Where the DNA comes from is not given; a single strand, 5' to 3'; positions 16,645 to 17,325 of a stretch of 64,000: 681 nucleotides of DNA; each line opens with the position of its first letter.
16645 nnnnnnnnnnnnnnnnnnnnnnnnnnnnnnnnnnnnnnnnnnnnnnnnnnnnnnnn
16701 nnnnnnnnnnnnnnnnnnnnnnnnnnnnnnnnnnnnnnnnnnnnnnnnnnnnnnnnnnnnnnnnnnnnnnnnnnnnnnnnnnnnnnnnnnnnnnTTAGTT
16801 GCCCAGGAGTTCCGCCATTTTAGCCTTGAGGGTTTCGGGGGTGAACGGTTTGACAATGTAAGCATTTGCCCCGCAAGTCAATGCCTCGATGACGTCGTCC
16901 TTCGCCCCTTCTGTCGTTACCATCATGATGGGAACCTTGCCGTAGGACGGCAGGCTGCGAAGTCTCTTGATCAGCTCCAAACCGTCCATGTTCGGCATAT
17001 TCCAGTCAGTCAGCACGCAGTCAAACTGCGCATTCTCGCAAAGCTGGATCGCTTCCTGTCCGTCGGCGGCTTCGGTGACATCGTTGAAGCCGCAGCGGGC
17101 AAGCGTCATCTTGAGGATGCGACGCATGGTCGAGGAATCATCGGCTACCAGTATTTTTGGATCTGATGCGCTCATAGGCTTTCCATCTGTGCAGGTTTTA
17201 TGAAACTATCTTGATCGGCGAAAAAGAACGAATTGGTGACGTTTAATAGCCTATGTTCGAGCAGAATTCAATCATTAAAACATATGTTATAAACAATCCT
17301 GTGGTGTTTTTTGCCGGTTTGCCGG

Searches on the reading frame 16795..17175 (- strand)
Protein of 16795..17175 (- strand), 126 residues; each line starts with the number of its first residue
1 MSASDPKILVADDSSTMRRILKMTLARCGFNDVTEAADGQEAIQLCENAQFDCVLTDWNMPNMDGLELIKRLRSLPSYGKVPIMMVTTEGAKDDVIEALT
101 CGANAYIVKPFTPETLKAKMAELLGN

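Call 46: find_encoding_contigs(protein=window:16795-17175:-, flank=10000, max_places=6)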
Protein window:16795-17175:- (126 aa): 1 contig read that carries it; 1 place shown.
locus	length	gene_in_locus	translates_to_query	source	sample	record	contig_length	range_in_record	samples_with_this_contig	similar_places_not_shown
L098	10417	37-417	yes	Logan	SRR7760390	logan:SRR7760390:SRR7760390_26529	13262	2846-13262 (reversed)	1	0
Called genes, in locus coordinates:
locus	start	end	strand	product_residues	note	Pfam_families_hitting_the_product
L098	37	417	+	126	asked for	PF00072:Response_reg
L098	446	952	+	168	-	PF13690:CheX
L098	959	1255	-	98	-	-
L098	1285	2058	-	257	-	PF04542:Sigma70_r2, PF08281:Sigma70_r4_2, PF04545:Sigma70_r4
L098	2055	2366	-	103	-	-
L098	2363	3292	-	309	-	PF00142:Fer4_NifH (weak), PF01656:CbiA, PF02374:ArsA_ATPase (faint), PF10609:ParA, PF13614:AAA_31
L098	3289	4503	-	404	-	PF00437:T2SSE (weak), PF25199:nSTAND_NTPase5 (weak), PF00448:SRP54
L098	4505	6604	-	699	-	PF00771:FHIPEP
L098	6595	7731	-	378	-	PF01312:Bac_export_2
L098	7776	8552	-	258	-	PF01311:Bac_export_1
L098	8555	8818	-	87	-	PF01313:Bac_export_3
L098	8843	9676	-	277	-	PF00813:FliP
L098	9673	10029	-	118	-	PF04347:FliO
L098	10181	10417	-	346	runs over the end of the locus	PF09986:DUF2225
